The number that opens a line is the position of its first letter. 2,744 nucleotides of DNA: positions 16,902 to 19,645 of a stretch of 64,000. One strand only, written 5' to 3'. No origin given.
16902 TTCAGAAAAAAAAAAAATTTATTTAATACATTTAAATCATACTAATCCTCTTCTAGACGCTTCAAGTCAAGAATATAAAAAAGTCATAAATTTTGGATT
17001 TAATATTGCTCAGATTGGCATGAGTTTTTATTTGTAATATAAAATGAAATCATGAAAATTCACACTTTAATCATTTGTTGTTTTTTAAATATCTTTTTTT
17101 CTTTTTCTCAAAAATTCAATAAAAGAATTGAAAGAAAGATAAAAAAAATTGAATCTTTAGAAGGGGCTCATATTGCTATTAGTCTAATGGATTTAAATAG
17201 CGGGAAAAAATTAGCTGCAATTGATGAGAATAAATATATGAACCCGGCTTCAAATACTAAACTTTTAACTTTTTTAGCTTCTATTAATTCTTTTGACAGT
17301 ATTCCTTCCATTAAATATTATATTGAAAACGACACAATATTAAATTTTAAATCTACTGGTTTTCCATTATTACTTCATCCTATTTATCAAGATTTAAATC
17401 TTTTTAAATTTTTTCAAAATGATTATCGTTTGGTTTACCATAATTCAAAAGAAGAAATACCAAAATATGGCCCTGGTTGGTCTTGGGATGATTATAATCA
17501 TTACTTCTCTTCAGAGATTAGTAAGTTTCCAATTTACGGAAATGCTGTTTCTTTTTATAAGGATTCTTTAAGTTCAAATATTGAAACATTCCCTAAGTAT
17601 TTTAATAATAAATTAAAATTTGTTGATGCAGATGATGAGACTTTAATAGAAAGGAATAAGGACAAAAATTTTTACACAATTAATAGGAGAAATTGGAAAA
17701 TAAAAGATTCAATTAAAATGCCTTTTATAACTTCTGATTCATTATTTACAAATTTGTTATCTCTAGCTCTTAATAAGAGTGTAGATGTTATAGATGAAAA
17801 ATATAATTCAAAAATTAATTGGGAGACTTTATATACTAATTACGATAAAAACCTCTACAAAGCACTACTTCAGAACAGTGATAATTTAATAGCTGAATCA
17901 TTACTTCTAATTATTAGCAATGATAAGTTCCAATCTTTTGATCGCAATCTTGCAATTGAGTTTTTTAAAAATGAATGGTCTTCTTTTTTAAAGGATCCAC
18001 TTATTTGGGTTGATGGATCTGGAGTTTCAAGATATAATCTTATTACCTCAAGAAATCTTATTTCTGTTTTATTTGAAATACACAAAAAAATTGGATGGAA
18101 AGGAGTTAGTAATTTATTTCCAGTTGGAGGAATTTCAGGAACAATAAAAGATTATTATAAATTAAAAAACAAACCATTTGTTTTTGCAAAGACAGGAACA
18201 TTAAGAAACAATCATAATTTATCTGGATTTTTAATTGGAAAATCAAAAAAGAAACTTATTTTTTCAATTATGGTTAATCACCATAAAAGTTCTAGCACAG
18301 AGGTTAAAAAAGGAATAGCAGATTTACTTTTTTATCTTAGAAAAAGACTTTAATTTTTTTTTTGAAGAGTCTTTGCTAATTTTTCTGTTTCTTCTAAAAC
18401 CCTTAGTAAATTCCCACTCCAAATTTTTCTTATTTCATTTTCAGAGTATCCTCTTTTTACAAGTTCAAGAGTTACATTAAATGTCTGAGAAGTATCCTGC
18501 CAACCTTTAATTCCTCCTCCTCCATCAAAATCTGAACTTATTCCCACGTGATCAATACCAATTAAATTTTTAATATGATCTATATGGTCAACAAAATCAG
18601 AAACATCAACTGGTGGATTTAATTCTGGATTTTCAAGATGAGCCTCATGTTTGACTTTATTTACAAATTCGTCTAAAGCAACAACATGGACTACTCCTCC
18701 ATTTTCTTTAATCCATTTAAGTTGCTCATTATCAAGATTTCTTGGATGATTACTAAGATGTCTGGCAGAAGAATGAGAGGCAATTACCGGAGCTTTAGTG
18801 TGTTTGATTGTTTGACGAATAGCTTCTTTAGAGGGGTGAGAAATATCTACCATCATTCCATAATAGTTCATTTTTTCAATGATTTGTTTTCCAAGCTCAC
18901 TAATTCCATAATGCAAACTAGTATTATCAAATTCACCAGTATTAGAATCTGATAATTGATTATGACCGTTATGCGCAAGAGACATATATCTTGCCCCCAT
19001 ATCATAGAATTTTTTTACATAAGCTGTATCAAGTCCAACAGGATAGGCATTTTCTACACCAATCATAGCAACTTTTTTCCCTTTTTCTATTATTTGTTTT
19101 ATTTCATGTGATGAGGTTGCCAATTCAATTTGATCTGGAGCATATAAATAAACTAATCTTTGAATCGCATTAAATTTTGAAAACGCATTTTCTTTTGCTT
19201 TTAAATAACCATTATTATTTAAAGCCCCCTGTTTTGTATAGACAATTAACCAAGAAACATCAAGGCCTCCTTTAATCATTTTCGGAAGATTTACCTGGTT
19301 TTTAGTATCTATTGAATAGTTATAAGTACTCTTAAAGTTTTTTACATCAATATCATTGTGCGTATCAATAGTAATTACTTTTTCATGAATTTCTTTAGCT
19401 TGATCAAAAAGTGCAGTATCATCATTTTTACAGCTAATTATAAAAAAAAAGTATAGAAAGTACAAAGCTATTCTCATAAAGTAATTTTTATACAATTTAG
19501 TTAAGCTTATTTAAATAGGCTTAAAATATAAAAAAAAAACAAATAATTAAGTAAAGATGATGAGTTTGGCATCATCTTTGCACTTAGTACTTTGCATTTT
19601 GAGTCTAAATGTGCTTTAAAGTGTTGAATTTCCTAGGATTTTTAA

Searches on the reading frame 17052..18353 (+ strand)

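Call 56: search_protein_families(library=pfam, proteins=[window:17052-18353:+], max_evalue=0.00001)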
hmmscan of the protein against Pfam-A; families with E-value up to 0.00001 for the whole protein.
window:17052-18353:+ (433 aa): 1 family
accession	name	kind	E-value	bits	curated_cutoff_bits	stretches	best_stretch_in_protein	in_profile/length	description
PF02113.21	Peptidase_S13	-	1.9e-36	126.2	22.8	2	137-425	128-440/444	D-Ala-D-Ala carboxypeptidase 3 (S13) family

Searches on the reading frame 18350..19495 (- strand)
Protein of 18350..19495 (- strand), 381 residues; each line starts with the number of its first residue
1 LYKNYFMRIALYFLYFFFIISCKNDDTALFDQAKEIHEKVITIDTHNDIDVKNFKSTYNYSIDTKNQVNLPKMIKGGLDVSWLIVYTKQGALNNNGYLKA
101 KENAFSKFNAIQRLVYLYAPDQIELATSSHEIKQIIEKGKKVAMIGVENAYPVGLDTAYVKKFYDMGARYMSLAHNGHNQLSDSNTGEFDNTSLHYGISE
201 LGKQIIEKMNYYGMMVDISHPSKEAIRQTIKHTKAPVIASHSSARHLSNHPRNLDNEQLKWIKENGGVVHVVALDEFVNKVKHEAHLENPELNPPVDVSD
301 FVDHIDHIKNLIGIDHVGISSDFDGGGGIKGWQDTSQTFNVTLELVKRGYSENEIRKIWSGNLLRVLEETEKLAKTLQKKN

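Call 9: search_protein_families(library=ncbifam, proteins=[window:18350-19495:-], max_evalue=1e-10)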
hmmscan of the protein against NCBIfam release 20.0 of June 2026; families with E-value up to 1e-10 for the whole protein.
window:18350-19495:- (381 aa): 0 families

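Call 56: search_protein_families(library=pfam, proteins=[window:18350-19495:-], max_evalue=0.00001)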
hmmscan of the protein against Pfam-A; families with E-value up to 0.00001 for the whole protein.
window:18350-19495:- (381 aa): 1 family
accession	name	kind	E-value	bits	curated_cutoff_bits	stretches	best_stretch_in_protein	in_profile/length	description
PF01244.27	Peptidase_M19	-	1e-91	307.9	26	1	36-369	2-319/319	Membrane dipeptidase (Peptidase family M19)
